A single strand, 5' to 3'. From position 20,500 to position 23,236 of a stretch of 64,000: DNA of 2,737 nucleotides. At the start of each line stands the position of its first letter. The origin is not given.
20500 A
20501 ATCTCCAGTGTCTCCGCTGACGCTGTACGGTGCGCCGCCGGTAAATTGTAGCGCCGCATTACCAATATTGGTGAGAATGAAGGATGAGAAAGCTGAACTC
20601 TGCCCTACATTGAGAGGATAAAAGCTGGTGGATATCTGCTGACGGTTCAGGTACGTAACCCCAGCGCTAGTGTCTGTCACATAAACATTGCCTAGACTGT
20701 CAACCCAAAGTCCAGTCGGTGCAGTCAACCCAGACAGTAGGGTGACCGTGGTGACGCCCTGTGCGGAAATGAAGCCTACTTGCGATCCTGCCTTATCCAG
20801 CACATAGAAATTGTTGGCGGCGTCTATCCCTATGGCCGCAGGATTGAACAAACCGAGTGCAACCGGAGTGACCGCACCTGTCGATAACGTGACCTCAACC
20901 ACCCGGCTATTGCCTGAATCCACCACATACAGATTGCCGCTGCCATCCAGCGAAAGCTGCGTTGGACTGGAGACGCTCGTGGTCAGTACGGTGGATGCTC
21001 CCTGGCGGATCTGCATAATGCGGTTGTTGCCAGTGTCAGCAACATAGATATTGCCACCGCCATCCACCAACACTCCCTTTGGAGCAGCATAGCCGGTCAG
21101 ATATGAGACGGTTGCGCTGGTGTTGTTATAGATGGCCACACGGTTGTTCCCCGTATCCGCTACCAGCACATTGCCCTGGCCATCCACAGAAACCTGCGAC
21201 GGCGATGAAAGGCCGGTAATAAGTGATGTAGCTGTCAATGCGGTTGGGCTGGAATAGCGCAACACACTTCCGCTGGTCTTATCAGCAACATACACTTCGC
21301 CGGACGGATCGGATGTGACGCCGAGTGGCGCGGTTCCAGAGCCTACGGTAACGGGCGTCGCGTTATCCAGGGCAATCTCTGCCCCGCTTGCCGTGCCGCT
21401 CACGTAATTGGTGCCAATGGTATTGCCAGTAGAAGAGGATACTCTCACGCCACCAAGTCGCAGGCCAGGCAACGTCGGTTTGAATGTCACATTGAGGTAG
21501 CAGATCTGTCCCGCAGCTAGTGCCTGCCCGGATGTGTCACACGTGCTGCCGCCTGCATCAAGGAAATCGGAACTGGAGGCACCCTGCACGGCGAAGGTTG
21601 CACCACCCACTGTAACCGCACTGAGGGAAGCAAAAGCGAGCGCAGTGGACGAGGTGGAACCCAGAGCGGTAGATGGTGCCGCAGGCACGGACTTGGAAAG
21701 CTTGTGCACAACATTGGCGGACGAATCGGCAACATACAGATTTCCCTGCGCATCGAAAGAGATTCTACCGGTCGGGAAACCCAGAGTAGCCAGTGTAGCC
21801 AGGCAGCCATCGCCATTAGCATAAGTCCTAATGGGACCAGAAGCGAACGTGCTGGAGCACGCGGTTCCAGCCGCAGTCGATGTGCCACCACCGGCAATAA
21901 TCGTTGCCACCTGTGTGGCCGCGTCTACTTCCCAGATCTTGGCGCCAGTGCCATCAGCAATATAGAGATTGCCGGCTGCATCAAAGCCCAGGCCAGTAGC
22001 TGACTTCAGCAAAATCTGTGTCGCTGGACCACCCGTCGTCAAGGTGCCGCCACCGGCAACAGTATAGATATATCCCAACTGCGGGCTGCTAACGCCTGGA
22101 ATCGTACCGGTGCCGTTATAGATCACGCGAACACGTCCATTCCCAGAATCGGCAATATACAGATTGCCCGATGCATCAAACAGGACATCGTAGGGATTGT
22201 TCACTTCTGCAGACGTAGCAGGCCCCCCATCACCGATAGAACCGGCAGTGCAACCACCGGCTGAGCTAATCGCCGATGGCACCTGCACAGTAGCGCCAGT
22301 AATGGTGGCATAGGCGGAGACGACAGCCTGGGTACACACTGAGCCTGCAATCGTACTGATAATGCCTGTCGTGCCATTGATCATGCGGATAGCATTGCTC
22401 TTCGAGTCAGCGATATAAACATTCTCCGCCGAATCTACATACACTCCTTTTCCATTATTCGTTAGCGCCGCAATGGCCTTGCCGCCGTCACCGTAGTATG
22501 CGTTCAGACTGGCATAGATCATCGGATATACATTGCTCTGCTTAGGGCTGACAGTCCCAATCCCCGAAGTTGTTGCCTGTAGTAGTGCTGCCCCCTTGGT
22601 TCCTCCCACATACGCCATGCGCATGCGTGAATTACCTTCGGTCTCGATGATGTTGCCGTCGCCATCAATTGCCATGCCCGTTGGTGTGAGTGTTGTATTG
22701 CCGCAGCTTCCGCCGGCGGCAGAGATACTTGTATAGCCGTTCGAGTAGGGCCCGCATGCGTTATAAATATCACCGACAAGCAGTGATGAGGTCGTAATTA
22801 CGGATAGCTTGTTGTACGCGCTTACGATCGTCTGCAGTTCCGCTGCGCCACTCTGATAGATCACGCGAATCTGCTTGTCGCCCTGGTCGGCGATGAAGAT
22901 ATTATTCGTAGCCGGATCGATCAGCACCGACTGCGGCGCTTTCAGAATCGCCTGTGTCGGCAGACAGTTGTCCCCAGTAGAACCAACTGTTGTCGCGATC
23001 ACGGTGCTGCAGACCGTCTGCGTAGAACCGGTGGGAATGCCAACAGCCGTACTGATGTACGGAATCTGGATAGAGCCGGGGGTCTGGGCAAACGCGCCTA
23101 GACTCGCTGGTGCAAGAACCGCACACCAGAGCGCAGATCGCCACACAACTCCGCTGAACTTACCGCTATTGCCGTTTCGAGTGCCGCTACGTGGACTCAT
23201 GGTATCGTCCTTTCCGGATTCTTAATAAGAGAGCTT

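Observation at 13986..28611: SusD-less PUL-like operon: sugar porter, TonB-dependent receptor, then three NHL-repeat secreted proteins and a glycosidase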

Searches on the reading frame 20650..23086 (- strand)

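Call 73: search_solved_structures(query=window:20650-23086:-, max_evalue=0.00001)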
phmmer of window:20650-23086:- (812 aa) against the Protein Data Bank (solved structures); distinct sequences matched with E-value up to 0.00001: 45.
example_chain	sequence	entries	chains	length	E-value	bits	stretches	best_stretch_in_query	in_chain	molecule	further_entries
7zqg_A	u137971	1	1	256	1.3e-53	185.9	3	623-737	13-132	Pizza6-KSH-TSH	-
7zpw_A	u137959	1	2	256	1.6e-53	185.6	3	623-737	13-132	Pizza6-TSK-TSH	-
7zpz_A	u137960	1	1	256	1.7e-53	185.5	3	623-737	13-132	Pizza6-TSR-TSH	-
7zq2_A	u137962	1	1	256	4.4e-53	184.2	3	623-737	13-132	Pizza6-RSH-TSH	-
7zph_A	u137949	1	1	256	1.3e-52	182.6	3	623-737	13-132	Pizza6-TNK-RSH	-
3ww9_A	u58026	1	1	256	1.8e-52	182.1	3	623-737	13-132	pizza6 protein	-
3wwa_A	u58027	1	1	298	1.1e-51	179.5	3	623-736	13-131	Pizza7H protein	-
6f0q_A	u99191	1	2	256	1.7e-46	162.3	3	623-737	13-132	Pizza6-AYW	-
6i3b_A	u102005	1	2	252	3.7e-46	161.2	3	623-737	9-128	cPizza6-AYW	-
6rej_A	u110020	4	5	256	4.9e-41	144.3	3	623-737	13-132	Pizza6-SH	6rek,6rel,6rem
6f0s_A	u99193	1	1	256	6.7e-41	143.9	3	623-737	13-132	Pizza6-SYW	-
6i37_A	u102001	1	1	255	1e-40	143.2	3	621-736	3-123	nv1Pizza6-AYW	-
6qsd_A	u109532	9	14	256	3.6e-39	138.2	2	623-737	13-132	Pizza6S | Pizza6-S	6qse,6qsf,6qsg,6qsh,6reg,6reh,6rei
6f0t_A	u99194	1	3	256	8e-39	137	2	623-737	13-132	Pizza6-SFW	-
6i38_A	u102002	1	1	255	1.5e-38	136.1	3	626-736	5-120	nv2Pizza6-AYW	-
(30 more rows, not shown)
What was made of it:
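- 19088..23200 (-): 1370-aa NHL/Ig protein, the conserved receptor partner: Sec signal (res 1-38, AFA|Q), teneurin-type plus PknD-type NHL propellers (about res 45-850), Ig-like domains (about 855-1260), lipo-invert tail (1262-1370). Closest PDB relatives are the PknD sensor, Pizza designs and teneurin (call 73).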
